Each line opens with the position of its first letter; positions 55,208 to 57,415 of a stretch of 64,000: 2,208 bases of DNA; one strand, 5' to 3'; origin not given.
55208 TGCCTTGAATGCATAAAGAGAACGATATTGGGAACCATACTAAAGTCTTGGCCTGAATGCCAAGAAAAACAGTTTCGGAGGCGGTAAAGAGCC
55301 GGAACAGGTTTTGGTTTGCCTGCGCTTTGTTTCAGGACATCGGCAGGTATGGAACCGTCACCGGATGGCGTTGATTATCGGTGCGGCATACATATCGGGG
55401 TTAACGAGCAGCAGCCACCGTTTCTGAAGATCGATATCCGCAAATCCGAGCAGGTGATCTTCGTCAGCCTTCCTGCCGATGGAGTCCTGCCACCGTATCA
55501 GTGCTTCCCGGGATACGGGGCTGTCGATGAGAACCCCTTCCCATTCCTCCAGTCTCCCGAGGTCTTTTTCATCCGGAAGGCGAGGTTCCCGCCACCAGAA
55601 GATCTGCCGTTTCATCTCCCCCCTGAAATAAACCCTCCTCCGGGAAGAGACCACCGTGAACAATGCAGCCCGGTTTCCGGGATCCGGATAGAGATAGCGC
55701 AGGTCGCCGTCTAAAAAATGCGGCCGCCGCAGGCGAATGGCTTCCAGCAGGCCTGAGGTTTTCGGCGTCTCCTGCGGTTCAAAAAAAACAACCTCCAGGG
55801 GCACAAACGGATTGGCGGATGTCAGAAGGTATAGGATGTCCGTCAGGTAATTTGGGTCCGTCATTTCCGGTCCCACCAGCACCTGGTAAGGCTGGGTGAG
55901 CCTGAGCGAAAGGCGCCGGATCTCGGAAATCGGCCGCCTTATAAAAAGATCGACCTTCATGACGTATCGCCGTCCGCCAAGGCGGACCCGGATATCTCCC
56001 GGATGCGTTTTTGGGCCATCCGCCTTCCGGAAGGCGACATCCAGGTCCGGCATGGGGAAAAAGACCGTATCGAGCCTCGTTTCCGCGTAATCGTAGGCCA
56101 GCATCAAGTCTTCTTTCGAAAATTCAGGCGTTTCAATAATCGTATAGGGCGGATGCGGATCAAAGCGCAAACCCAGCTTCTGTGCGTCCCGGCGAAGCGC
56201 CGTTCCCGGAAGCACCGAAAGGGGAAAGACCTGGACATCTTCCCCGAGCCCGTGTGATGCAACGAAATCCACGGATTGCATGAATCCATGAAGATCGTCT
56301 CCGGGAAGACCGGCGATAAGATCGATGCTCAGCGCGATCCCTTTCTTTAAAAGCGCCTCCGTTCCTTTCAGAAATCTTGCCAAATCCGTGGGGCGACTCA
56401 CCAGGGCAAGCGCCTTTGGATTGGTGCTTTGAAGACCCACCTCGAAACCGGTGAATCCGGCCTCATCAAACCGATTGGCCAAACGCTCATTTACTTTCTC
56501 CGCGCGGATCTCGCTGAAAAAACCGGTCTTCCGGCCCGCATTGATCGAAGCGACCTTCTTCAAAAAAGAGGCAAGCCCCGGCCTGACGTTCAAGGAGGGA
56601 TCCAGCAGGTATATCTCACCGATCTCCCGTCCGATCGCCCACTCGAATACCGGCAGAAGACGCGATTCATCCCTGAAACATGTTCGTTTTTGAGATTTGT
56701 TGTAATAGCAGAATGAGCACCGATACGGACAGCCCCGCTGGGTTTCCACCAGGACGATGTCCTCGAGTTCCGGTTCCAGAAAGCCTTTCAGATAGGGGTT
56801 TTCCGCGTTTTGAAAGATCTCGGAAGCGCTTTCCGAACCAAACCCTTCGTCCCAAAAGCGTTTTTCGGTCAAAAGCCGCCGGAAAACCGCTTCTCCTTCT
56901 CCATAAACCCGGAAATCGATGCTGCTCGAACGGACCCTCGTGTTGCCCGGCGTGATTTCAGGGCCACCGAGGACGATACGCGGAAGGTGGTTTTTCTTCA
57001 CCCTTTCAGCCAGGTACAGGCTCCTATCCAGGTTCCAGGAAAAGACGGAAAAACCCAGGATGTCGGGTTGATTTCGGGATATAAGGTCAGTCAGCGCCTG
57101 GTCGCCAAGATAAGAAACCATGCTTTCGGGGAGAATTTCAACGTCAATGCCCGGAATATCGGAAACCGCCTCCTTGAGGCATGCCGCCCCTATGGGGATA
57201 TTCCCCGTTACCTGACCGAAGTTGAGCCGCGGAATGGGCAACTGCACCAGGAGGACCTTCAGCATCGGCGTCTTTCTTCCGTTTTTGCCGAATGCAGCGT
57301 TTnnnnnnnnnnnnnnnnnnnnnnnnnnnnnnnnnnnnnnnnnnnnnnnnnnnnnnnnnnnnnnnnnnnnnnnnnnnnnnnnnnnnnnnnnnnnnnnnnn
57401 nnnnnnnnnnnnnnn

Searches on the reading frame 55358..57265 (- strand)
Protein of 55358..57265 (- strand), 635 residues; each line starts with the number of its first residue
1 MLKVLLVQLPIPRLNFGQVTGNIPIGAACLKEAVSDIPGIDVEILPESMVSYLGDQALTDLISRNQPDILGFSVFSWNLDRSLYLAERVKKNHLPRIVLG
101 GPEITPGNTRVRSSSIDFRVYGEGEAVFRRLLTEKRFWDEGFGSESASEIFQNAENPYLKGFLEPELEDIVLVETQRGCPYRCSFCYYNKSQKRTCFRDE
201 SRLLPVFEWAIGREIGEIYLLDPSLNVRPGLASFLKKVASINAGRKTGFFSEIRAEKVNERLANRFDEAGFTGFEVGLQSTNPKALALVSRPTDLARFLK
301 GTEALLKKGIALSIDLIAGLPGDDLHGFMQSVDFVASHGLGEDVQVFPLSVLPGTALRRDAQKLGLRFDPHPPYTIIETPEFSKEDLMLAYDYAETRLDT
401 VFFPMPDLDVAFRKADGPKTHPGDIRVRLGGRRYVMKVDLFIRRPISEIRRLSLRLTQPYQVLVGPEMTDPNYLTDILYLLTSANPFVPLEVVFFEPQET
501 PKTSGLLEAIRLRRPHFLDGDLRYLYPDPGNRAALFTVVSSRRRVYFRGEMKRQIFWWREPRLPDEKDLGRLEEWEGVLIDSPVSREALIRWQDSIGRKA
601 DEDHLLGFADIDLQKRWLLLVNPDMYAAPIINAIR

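Call 24: find_encoding_contigs(protein=window:55358-57265:-, flank=10000, max_places=4)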
Protein window:55358-57265:- (635 aa): no gene with exactly this product is on record in the collection.

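Call 41: search_protein_families(library=ncbifam, proteins=[window:55358-57265:-], max_evalue=0.00001)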
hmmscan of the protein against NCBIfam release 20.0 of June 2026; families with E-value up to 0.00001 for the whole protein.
window:55358-57265:- (635 aa): 14 families
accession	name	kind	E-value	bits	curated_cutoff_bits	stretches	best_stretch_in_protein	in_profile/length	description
NF033712.0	B12_rSAM_KedN5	subfamily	4.4e-27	94.6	700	2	169-366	194-396/624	KedN5 family methylcobalamin-dependent radical SAM C-methyltransferase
TIGR04013.1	B12_SAM_MJ_1487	hypoth_equivalog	4.3e-20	71.9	251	2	58-188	34-169/382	TIGR04013 family B12-binding domain/radical SAM domain-containing protein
TIGR04072.2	rSAM_ladder_B12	equivalog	1.3e-14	53.7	360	1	24-365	18-376/443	lipid biosynthesis B12-binding/radical SAM protein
TIGR04479.1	bcpD_PhpK_rSAM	subfamily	9.2e-13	47.4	600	1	160-336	231-407/504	PhpK family radical SAM P-methyltransferase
TIGR01212.1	TIGR01212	equivalog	1.5e-11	44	180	1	266-361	132-227/302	tRNA modification radical SAM protein MnmL/YtqA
TIGR00089.1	TIGR00089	subfamily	5.7e-11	41.8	251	1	170-356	140-335/429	MiaB/RimO family radical SAM methylthiotransferase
NF033070.1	rSAM_AprD4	equivalog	4.5e-09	35.7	500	1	167-366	193-395/456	AprD4 family radical SAM diol-dehydratase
TIGR01579.1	MiaB-like-C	equivalog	1.5e-07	31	357.05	1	173-356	143-335/416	tRNA (N(6)-L-threonylcarbamoyladenosine(37)-C(2))-methylthiotransferase MtaB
TIGR04385.1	B12_rSAM_cofa1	equivalog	2.6e-07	30.2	450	1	171-335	196-361/438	B12 lower ligand biosynthesis radical SAM protein BzaD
TIGR04107.1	rSAM_HutW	equivalog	4e-07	29.2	400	1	252-364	133-245/419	heme anaerobic degradation radical SAM methyltransferase ChuW/HutW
NF050148.1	rSAM_ApyD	equivalog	1e-06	27.4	750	0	169-337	198-365/645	RiPP biosynthesis radical SAM protein ApyD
TIGR02026.1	BchE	equivalog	1.3e-06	27.6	481.35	0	169-298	193-325/497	magnesium-protoporphyrin IX monomethyl ester anaerobic oxidative cyclase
TIGR03975.1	rSAM_ocin_1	subfamily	1.6e-06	26.9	281.85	0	60-133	122-199/606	RiPP maturation radical SAM C-methyltransferase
TIGR04014.1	B12_SAM_MJ_0865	equivalog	6.2e-06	25.2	360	0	171-362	161-359/434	methyl-coenzyme M reductase glutamine C-methyltransferase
